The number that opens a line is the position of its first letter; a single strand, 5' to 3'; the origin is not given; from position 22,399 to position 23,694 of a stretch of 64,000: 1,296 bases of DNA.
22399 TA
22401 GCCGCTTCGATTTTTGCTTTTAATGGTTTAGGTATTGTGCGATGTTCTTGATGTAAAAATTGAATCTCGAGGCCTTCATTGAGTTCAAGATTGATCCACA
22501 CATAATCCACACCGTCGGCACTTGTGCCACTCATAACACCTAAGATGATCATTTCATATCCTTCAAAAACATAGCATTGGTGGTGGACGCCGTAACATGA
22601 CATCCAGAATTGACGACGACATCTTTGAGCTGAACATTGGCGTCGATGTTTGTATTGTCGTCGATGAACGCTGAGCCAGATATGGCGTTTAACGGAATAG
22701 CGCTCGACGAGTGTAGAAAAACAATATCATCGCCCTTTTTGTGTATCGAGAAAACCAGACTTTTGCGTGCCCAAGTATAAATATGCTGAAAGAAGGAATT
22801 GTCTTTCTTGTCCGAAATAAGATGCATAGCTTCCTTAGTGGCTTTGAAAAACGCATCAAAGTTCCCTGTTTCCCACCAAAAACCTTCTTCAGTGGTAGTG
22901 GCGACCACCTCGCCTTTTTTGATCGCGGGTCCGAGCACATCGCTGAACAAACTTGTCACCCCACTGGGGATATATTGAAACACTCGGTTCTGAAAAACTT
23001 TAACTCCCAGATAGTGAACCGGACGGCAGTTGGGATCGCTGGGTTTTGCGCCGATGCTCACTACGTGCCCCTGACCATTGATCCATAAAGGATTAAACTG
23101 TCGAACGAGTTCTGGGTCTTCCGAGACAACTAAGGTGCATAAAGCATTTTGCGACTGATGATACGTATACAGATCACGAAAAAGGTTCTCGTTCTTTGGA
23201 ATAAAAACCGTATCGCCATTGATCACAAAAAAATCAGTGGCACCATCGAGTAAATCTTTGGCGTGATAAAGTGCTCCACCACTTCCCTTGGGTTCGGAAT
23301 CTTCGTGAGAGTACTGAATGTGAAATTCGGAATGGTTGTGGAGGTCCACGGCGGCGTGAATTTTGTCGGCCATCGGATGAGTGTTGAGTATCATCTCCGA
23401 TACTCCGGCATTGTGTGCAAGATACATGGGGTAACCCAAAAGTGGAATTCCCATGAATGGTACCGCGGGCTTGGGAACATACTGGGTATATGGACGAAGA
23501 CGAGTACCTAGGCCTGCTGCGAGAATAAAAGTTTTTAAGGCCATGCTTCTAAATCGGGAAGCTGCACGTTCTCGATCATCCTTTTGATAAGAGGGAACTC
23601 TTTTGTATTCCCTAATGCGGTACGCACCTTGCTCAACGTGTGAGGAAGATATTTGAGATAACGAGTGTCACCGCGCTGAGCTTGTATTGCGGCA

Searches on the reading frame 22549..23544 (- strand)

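Call 36: search_protein_families(library=pfam, max_evalue=0.0001, proteins=[window:22549-23544:-])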
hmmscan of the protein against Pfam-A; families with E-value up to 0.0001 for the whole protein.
window:22549-23544:- (331 aa): 2 families
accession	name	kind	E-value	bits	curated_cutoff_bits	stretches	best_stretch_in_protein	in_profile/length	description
PF00483.29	NTP_transferase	-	3.9e-24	86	21.2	1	5-238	2-241/245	Nucleotidyl transferase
PF12804.13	NTP_transf_3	-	3.7e-09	37.4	27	1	6-136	2-119/160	MobA-like NTP transferase domain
